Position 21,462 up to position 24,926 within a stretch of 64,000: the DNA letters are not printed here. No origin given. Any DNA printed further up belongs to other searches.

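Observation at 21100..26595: [FeFe]-hydrogenase operon whose flavoprotein subunit ends in a complete GltD/NfnB-like NAD(P)H-FAD module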

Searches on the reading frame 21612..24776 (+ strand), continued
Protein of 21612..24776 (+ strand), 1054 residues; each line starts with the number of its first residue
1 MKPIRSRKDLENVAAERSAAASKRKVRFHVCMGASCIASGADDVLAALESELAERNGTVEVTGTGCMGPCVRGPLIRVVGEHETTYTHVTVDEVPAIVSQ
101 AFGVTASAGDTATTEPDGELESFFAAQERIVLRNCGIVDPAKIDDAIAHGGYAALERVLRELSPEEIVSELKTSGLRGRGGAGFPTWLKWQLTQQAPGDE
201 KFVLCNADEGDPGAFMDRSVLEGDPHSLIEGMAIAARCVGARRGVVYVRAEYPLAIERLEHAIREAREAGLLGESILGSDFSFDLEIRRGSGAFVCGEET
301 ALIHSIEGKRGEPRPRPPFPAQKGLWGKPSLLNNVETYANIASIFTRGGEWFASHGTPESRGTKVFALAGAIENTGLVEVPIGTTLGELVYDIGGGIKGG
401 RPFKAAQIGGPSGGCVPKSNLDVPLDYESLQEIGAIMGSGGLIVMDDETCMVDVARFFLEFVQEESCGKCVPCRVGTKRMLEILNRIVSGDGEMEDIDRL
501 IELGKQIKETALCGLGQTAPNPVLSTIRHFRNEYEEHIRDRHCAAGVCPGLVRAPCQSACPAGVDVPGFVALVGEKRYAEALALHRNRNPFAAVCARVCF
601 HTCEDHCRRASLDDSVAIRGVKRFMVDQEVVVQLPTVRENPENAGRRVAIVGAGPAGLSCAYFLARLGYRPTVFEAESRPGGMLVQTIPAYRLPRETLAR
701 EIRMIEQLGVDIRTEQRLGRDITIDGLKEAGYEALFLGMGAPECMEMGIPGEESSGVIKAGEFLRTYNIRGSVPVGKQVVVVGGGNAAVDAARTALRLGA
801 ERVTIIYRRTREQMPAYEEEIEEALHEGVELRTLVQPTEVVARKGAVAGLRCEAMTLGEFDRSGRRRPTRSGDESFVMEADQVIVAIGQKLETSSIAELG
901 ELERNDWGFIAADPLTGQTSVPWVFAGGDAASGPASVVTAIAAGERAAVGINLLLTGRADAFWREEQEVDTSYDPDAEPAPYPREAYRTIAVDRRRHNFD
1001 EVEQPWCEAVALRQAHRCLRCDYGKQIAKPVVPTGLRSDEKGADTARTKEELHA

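Call 47: find_encoding_contigs(protein=P0086, flank=10000, max_places=2)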
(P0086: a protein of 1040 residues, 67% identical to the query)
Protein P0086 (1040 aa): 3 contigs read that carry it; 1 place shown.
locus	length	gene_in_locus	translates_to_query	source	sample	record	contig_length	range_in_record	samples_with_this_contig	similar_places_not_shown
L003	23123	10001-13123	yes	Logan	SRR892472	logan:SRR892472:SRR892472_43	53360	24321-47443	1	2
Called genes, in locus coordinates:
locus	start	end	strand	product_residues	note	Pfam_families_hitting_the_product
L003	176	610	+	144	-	PF00011:HSP20, PF17886:ArsA_HSP20 (faint)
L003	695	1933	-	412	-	PF00890:FAD_binding_2 (weak), PF01266:DAO (faint), PF01946:Thi4 (weak), PF07992:Pyr_redox_2, PF12831:FAD_oxidored (weak), PF13738:Pyr_redox_3, PF00070:Pyr_redox (weak), PF00085:Thioredoxin (weak), +2 more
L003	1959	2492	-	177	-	PF04143:Sulf_transp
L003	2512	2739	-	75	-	PF01206:TusA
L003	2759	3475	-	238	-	PF04143:Sulf_transp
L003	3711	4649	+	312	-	PF00291:PALP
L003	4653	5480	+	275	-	PF01063:Aminotran_4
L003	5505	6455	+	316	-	-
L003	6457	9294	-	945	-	PF00989:PAS, PF13426:PAS_9 (weak), PF00989:PAS, PF13426:PAS_9, PF00512:HisKA, PF02518:HATPase_c, PF00072:Response_reg, PF01627:Hpt (weak), +3 more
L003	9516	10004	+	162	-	PF01257:2Fe-2S_thioredx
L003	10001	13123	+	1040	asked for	PF01257:2Fe-2S_thioredx, PF01512:Complex1_51K, PF10589:NADH_4Fe-4S, PF14691:Fer4_20, PF07992:Pyr_redox_2, PF13450:NAD_binding_8, PF13738:Pyr_redox_3 (weak), PF00070:Pyr_redox (weak), +2 more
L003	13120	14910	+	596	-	PF13510:Fer2_4, PF12837:Fer4_6 (faint), PF10588:NADH-G_4Fe-4S_3, PF12838:Fer4_7 (weak), PF13237:Fer4_10 (faint), PF00037:Fer4 (weak), PF02906:Fe_hyd_lg_C, PF02256:Fe_hyd_SSU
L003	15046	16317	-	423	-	PF02133:Transp_cyt_pur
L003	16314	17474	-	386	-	-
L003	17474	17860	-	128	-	-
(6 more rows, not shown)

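Call 61: search_protein_representatives(protein=window:21612-24776:+)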
Query: 1054 residues. Proteins with E-value up to 0.001 (for the whole library): 47775; up to 1e-10: 27209; up to 1e-30: 9057. The best 150 are listed.
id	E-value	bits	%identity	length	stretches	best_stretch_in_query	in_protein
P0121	0.0e+00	1081.9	49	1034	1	3-1023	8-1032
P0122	6.3e-271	918.1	46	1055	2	122-1026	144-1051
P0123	5.2e-248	842.3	49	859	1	33-849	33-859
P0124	1.1e-243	827.9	54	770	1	16-741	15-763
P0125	1.8e-222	757.7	51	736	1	4-727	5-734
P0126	1.4e-220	751.4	42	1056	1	88-1025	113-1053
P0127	4.4e-216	736.5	53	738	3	25-555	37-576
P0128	1.7e-211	721.4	52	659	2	216-753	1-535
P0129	1.8e-204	698.1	56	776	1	6-568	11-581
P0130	5.0e-198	676.8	40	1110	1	32-1023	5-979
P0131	1.2e-190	652.4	57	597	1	28-555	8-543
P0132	2.7e-189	647.8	55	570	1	2-549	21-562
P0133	2.6e-187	641.3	55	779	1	25-551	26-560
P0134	4.3e-187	640.6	50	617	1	4-602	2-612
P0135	1.6e-184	632.0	74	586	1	423-797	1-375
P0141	1.5e-180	618.9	40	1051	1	29-1023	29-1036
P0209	4.7e-137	474.9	41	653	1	418-1021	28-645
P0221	3.2e-134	465.6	39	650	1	414-1021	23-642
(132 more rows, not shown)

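Call 68: predict_structure(alignment_id=A2)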
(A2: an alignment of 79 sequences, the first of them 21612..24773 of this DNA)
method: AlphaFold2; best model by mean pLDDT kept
length: 1054 residues; sequences in the alignment: 79
mean_pLDDT: 83.3   pTM: 0.75
mean pLDDT of the five models: 83.3, 83.1, 77.9, 74.5, 72.2
residues with pLDDT >= 90: 438; 70-90: 452; 50-70: 119; < 50: 45
segments of 3 or more residues with pLDDT < 50: 295-298, 300-302, 304-306, 308-319, 1040-1054
pLDDT, mean of each block of 10 residues (from residue 1): 90 91 89 87 94 81 81 82 86 90 66 64 79 90 94 96 96 80 74 86 78 68 94 97 87 88 96 95 90 49 47 42 64 86 94 84 75 76 86 79 79 80 84 73 80 87 64 83 91 94 89 68 90 87 70 74 86 92 90 82 67 78 88 91 96 93 97 89 61 75 94 93 95 95 90 95 85 93 91 92 94 81 91 95 95 86 73 89 93 86 90 92 94 84 94 93 82 74 86 84 88 85 58 66 42 35
secondary structure, 60 per line:
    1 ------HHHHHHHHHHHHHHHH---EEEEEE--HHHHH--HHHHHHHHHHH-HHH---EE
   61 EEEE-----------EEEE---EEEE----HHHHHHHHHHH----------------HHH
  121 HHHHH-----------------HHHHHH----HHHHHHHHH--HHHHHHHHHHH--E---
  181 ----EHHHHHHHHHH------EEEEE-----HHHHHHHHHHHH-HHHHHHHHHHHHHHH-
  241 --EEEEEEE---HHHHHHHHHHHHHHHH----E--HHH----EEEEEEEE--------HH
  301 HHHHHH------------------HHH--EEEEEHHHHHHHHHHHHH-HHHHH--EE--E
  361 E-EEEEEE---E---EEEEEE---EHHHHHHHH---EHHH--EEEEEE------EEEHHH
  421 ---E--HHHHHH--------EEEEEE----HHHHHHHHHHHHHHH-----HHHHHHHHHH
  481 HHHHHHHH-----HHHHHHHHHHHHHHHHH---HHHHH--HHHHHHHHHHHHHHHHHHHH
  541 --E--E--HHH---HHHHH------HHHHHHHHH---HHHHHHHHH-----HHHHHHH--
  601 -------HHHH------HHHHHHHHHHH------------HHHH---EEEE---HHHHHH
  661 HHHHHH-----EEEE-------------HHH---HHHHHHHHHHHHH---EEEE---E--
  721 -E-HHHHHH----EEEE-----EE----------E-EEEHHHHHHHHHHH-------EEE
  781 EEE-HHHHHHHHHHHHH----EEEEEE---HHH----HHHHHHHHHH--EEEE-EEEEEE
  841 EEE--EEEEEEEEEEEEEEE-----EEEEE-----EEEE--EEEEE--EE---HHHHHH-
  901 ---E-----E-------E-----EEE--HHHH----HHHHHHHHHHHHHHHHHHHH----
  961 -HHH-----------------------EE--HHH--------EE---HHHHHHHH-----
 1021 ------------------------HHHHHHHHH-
elements in order (helices of 4 or more, strands of 3 or more residues): H7-22 E26-31 H34-38 H41-51 E59-64 E76-79 E83-86 H91-101 H118-125 H143-148 H153-161 H164-174 H186-195 E202-206 H212-223 H225-239 E243-249 H253-268 E283-290 H299-306 E330-334 H335-347 H349-353 E363-368 E376-381 H386-393 E403-408 E415-417 H427-432 E441-446 H451-465 H471-488 H494-510 H514-518 H521-540 H555-559 H566-574 H578-586 H592-598 H608-611 H618-628 H641-644 E648-651 H655-666 E672-675 H695-707 E711-714 H724-729 E734-737 E757-759 H760-770 E778-783 H785-797 E802-807 H818-827 E830-833 E835-843 E846-860 E866-870 E876-879 E882-886 H894-899 E924-926 H929-932 H937-956 H1008-1015 H1045-1053

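Call 70: fold_search(model_id=the predicted structure, library=pdb)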
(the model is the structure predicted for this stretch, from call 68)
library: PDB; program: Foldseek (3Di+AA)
matches with E <= 10: 1878; with E <= 0.001: 758
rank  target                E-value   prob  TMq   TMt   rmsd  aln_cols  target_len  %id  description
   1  9bp5_B                1.8e-61  1.00  0.47  0.83   4.7       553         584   54  Structure of electron bifurcating Nfn-ABC holoenzyme from Caldicellulosiruptor saccharolyticus (released 2025-03-05)
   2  8a6t_B                8.5e-60  1.00  0.49  0.80   5.2       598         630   50  Cryo-EM structure of the electron bifurcating Fe-Fe hydrogenase HydABC complex from Thermoanaerobacter kivui in the re (released 2023-02-15)
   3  9bov_B                8.9e-60  1.00  0.47  0.92   3.3       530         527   56  Structure of electron bifurcating Nfn-ABC complexed with NAD from Caldicellulosiruptor saccharolyticus (released 2025-03-05)
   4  9n5u_B                4.2e-59  1.00  0.47  0.83   5.2       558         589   52  Structure of the Thermococcus sibiricus NfnABC complex (released 2025-05-07)
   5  8oh5_B                4.5e-59  1.00  0.47  0.83   4.1       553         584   54  Cryo-EM structure of the electron bifurcating transhydrogenase StnABC complex from Sporomusa Ovata (state 2) (released 2023-09-13)
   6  9n5v_B                1.7e-57  1.00  0.47  0.83   4.6       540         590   54  Structure of the NAD(H)-bound Thermococcus sibiricus NfnABC complex (released 2025-05-07)
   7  7q4v_B                3.5e-57  1.00  0.47  0.81   4.7       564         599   57  Electron bifurcating hydrogenase - HydABC from A. woodii (released 2023-02-22)
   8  9mqx_B                9.4e-57  1.00  0.49  0.82   4.2       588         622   46  Electron-bifurcating Tungstopyranopterin-containing aldehyde oxidoreductase with NADH (released 2025-07-16)
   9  7p5h_B                9.4e-57  1.00  0.48  0.90   3.4       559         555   49  TmHydABC- D2 map (released 2022-09-14)
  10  7p92_B                9.4e-57  1.00  0.48  0.82   5.0       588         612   47  TmHydABC- T. maritima bifurcating hydrogenase with bridge domain up (released 2022-09-14)
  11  7p8n_b                1.6e-56  1.00  0.49  0.90   4.1       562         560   48  TmHydABC- T. maritima hydrogenase with bridge closed (released 2022-09-14)
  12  7p8n_B                1.7e-55  1.00  0.48  0.81   3.2       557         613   49  TmHydABC- T. maritima hydrogenase with bridge closed (released 2022-09-14)
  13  7t2r_B                6.6e-49  1.00  0.39  0.94   2.1       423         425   65  Structure of electron bifurcating Ni-Fe hydrogenase complex HydABCSL in FMN-free apo state (released 2022-03-16)
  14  6vw7_D                2.4e-48  1.00  0.45  0.90   3.2       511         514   44  Formate Dehydrogenase FdsABG subcomplex FdsBG from C. necator - NADH bound (released 2020-04-08)
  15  6vw8_B                8.8e-48  1.00  0.45  0.90   3.3       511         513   44  Formate Dehydrogenase FdsABG subcomplex FdsBG from C. necator (released 2020-04-08)
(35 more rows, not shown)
